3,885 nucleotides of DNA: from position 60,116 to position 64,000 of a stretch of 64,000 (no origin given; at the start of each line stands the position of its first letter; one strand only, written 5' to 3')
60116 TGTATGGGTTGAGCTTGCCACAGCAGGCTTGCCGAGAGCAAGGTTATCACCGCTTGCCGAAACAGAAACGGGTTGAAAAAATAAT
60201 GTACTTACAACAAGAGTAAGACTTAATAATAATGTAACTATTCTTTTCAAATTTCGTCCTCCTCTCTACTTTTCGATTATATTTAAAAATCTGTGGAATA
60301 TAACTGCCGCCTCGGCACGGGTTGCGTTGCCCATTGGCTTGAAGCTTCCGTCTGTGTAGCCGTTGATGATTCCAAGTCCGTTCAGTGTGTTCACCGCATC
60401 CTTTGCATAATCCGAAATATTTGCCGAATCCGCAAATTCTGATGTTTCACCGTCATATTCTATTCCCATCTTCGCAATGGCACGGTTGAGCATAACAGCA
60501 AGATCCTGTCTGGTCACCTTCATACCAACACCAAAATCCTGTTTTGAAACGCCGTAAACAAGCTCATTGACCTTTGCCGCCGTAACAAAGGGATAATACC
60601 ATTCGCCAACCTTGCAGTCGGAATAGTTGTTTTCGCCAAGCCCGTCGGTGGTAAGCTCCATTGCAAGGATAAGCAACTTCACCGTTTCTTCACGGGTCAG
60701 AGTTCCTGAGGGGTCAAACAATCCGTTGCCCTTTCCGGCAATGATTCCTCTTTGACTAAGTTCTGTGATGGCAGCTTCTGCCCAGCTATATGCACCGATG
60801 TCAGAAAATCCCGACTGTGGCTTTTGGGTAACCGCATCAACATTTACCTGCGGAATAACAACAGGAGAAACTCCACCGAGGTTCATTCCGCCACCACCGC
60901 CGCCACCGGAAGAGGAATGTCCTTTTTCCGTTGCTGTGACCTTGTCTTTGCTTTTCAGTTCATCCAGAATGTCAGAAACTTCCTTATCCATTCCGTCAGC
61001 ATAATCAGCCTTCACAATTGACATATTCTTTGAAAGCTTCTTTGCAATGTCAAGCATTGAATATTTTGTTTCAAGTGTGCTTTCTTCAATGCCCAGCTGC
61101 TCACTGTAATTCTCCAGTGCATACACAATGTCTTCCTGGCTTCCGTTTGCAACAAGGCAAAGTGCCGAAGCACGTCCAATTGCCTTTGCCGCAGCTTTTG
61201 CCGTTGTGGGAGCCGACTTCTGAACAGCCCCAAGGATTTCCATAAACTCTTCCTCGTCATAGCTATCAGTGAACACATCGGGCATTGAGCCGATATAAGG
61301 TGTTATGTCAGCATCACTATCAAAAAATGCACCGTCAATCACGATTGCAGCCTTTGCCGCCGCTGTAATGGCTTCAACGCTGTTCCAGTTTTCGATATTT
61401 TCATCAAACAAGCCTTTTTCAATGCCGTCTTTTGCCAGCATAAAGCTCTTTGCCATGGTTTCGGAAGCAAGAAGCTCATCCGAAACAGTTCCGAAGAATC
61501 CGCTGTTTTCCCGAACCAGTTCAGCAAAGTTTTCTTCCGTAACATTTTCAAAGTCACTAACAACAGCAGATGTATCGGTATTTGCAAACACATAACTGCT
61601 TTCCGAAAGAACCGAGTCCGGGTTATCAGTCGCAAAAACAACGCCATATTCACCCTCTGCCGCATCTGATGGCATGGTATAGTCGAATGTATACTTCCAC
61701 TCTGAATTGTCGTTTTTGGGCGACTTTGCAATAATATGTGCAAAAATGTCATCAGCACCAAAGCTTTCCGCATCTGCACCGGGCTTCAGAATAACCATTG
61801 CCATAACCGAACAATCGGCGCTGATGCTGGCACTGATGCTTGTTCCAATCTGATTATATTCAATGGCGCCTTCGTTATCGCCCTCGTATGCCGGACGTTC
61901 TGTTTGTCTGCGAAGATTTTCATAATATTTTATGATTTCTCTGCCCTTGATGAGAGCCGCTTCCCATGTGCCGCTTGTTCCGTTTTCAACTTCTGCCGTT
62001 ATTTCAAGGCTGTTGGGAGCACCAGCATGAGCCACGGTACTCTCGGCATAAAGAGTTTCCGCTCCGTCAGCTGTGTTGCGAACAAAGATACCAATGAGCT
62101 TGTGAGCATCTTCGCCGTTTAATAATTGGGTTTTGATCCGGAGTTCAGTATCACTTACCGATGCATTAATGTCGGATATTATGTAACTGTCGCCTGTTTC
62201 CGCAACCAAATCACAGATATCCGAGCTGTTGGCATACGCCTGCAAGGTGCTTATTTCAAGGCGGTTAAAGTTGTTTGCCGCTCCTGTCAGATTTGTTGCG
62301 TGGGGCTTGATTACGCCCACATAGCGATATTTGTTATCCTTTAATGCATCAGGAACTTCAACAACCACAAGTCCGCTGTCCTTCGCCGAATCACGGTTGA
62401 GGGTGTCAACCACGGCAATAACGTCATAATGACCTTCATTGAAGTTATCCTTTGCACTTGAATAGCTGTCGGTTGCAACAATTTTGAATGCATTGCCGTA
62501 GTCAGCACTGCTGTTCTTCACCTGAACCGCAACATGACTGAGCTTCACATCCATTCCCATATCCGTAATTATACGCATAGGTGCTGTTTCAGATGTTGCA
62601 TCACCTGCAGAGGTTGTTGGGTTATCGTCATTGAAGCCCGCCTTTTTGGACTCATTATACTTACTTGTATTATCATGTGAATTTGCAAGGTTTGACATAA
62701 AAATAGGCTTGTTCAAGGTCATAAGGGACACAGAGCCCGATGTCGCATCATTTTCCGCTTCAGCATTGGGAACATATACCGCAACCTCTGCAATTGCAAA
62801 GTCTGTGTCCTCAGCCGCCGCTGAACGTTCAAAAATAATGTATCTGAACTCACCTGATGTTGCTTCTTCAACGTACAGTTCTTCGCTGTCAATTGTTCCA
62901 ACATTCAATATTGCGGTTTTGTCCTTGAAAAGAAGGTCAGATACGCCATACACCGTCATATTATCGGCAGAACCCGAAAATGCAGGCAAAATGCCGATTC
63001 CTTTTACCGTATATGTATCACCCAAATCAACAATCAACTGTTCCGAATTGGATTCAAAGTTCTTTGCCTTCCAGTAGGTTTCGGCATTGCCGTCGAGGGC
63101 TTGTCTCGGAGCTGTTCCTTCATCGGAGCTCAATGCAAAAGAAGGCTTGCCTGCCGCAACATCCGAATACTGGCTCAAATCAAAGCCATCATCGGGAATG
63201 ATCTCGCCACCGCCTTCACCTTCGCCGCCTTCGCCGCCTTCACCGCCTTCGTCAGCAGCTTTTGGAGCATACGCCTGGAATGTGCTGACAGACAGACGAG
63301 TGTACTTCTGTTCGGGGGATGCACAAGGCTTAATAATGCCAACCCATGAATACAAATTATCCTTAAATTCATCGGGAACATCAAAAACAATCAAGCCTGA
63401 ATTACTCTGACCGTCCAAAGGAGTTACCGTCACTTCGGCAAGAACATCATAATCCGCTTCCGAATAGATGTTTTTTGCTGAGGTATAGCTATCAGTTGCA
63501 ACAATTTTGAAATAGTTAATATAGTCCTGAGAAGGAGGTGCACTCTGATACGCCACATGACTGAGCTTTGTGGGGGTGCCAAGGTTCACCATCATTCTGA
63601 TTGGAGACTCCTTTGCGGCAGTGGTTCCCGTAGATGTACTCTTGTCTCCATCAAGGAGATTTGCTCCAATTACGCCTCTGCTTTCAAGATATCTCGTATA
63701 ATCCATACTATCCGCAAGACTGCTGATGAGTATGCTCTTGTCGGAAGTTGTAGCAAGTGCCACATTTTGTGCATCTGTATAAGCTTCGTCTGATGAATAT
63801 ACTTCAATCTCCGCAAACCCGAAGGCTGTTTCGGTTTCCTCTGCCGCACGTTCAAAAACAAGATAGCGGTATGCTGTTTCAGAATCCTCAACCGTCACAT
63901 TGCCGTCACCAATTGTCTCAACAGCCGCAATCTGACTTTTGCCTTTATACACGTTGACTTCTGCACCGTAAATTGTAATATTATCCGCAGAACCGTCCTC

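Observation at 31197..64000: Two paralogous surface-protein cassettes: giant multi-lectin/BNR protein, SLH-anchored proteins and small secreted lectin-like proteins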

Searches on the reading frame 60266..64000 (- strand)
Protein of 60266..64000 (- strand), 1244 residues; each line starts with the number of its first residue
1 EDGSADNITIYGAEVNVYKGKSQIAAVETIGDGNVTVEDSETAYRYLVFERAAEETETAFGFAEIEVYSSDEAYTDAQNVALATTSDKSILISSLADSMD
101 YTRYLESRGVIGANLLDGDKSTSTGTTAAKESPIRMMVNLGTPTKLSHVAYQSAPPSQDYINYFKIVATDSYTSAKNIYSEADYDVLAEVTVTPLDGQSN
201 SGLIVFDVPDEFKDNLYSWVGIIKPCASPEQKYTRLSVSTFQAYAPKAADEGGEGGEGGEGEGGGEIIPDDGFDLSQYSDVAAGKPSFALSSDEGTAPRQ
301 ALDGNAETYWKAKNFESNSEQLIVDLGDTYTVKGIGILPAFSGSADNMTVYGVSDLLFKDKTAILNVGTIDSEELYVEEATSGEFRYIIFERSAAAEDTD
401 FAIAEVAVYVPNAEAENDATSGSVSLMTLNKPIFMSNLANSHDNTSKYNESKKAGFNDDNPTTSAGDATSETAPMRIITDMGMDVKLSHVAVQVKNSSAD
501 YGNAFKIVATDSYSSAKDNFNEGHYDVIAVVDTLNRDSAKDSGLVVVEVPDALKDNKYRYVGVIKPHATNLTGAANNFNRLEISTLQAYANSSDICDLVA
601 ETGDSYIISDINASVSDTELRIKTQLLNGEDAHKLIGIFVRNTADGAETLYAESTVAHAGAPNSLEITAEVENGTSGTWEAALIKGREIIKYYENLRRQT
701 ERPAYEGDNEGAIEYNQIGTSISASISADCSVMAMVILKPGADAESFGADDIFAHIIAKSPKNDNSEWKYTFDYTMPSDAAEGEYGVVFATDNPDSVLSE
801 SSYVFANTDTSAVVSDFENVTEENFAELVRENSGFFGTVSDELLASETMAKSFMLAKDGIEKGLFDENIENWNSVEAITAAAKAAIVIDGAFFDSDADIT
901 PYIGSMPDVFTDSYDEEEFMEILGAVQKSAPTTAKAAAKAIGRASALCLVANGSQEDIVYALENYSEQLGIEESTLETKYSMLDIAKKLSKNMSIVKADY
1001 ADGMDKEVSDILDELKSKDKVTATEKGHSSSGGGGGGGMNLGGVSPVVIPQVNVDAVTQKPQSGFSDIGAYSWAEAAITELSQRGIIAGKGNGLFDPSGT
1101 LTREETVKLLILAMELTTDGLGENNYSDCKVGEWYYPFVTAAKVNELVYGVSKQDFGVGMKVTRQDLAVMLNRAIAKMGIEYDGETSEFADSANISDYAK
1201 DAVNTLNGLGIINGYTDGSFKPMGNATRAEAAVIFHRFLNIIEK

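Call 6: search_protein_families(library=pfam, proteins=[window:60266-64000:-], max_evalue=0.01)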
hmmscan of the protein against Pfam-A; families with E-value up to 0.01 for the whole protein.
window:60266-64000:- (1244 aa): 3 families
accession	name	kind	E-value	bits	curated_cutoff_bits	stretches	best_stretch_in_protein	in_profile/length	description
PF00395.25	SLH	-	4.1e-27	94.3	20.8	2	1189-1232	2-44/44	S-layer homology domain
PF00754.31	F5_F8_type_C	-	1.8e-16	60.9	28.2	1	291-353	6-68/127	F5/8 type C domain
PF22633.2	F5_F8_type_C_2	-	7.8e-09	36.5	27.8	1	301-342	2-42/91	NedA-like, galactose-binding domain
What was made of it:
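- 60266..64000 (-): B0 (5' end outside the window): duplicated F5/8C-containing module, Ig-like and helical region, poly-Gly linker, C-terminal SLH triplet. Pfam F5_F8_type_C and SLH (call 6).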

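Call 9: search_protein_families(library=ncbifam, proteins=[window:60266-64000:-], max_evalue=0.01)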
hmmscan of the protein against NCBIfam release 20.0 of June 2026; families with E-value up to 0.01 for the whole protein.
window:60266-64000:- (1244 aa): 1 family
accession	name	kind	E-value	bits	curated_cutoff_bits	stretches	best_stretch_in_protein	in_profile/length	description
NF033190.2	inl_like_NEAT_1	exception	1.9e-14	52.9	1275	2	1063-1177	641-754/754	NEAT domain-containing leucine-rich repeat protein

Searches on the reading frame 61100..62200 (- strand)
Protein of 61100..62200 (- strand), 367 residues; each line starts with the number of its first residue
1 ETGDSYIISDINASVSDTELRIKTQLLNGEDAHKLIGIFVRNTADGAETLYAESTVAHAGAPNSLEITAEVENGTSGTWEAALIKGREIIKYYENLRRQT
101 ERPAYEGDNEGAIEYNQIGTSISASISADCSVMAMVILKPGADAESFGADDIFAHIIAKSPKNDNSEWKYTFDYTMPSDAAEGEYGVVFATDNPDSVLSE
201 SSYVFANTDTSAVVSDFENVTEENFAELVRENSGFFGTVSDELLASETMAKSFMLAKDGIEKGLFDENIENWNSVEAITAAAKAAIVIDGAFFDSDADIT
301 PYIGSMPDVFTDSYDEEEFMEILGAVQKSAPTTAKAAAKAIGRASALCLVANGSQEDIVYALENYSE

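Call 63: search_protein_families(library=pfam, proteins=[window:61100-62200:-], max_evalue=5)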
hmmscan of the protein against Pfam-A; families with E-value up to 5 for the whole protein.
window:61100-62200:- (367 aa): 1 family
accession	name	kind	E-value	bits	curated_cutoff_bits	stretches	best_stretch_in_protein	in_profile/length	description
PF23128.1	YbjQ_4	-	0.15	12.8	27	1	83-141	6-60/95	YbjQ-like domain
